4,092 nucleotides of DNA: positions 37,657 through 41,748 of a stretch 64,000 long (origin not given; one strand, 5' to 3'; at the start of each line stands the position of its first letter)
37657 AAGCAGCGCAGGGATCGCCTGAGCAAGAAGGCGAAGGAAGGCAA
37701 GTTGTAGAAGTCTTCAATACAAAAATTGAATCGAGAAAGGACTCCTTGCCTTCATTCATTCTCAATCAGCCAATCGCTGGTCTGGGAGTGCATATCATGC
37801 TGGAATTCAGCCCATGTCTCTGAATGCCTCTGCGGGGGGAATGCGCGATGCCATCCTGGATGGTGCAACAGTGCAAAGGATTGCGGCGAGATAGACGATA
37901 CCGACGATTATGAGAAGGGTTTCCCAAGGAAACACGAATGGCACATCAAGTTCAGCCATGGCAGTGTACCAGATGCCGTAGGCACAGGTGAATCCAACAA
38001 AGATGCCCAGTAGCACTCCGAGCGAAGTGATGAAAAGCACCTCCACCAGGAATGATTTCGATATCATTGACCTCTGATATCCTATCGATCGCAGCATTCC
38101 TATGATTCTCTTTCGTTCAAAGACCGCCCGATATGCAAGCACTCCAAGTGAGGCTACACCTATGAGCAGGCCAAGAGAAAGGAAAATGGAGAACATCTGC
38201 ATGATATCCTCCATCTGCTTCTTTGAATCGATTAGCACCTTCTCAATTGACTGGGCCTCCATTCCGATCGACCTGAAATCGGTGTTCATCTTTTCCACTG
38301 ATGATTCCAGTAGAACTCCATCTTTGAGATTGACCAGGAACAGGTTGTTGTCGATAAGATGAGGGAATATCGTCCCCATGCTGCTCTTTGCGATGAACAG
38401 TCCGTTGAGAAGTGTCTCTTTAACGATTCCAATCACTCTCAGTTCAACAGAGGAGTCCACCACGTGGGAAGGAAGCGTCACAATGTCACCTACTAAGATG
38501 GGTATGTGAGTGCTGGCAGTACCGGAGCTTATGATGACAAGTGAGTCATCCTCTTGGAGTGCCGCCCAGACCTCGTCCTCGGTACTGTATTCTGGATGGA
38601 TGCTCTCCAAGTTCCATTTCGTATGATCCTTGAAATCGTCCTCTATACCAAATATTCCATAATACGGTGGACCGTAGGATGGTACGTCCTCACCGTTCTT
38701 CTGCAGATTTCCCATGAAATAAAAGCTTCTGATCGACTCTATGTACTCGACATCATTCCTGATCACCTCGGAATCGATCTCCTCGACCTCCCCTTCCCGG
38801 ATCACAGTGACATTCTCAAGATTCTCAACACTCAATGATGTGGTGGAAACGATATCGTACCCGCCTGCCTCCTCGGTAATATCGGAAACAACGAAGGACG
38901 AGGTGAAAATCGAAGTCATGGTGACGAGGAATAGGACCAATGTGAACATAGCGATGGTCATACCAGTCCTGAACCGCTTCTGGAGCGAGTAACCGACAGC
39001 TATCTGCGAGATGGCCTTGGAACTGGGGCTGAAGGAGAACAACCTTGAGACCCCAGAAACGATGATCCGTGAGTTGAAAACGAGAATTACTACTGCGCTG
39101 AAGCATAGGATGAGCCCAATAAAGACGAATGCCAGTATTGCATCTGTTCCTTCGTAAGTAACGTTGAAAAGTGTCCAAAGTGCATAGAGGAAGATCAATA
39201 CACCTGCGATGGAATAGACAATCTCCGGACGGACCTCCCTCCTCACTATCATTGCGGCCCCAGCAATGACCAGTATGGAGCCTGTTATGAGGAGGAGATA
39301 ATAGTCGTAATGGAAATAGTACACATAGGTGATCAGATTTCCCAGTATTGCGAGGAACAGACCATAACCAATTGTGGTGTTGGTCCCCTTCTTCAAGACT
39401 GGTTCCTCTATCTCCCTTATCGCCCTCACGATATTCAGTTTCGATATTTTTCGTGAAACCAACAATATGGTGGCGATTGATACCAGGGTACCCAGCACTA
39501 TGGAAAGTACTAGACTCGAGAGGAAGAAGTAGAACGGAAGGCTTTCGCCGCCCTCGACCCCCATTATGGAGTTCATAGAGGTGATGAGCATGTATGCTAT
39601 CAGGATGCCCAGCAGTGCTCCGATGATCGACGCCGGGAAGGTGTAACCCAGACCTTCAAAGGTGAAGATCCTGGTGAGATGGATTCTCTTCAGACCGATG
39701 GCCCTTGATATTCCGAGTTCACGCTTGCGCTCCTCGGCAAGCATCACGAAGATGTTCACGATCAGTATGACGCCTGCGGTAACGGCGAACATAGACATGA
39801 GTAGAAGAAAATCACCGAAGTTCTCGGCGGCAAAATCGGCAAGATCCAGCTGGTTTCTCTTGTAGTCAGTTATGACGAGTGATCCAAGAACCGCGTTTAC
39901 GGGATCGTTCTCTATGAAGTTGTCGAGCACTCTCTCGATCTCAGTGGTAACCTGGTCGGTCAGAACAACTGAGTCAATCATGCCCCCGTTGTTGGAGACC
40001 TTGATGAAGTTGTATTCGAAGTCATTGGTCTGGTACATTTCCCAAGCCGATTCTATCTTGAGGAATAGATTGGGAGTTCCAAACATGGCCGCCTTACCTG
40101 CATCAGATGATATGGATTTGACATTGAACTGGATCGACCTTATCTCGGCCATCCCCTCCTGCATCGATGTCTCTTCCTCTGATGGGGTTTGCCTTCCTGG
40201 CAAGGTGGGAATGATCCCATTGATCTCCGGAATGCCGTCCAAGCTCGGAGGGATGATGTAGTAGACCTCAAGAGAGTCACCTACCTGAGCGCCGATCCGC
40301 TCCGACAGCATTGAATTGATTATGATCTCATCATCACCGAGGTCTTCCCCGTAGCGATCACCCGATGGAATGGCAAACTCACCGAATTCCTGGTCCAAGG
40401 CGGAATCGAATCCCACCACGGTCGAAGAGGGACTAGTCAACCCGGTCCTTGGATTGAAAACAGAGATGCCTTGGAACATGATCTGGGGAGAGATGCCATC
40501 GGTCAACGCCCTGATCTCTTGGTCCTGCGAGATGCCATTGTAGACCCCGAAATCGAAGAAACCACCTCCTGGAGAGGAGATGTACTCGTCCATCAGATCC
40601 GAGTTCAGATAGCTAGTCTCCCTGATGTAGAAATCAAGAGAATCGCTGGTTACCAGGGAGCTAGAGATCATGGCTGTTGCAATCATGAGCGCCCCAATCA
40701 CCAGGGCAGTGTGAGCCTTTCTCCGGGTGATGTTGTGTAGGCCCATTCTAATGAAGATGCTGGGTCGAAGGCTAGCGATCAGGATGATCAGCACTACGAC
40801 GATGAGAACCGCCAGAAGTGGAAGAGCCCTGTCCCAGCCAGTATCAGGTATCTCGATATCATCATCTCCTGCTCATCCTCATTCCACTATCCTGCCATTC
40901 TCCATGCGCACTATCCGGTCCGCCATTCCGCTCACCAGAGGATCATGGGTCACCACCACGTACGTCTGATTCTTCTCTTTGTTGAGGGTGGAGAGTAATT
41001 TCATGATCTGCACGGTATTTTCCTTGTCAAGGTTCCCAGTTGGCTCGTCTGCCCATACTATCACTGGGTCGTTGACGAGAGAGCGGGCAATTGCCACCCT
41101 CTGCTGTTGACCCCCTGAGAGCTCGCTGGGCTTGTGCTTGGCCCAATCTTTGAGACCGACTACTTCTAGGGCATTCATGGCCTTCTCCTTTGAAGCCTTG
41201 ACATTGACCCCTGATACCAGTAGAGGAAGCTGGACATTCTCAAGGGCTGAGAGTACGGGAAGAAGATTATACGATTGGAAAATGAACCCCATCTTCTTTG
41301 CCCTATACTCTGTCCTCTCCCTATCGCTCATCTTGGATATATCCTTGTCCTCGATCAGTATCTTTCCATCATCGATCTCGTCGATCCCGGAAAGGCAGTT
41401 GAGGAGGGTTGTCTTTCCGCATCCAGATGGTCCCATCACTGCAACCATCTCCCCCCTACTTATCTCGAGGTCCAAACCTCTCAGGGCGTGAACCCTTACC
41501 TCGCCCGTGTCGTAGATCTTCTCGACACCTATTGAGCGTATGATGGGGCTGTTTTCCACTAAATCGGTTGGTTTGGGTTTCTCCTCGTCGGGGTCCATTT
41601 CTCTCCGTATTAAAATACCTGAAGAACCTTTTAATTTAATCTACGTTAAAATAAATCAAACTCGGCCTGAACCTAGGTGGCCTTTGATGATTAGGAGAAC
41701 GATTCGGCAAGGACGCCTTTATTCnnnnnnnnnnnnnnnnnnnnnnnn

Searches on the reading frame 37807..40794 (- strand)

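Call 58: search_protein_families(library=pfam, proteins=[window:37807-40794:-], max_evalue=0.000001)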
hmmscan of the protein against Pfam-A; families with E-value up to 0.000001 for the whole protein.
window:37807-40794:- (995 aa): 1 family
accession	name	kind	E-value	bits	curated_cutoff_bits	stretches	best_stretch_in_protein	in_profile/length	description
PF02687.27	FtsX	-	9.1e-31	106.9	25.5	2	332-455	2-120/120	FtsX-like permease C-terminal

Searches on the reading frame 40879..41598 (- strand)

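Call 58: search_protein_families(library=pfam, proteins=[window:40879-41598:-], max_evalue=0.000001)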
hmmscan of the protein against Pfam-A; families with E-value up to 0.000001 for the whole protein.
window:40879-41598:- (239 aa): 1 family
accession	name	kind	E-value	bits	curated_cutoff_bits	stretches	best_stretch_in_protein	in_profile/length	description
PF00005.33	ABC_tran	-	2.2e-35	122.7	25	1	39-187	1-136/137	ABC transporter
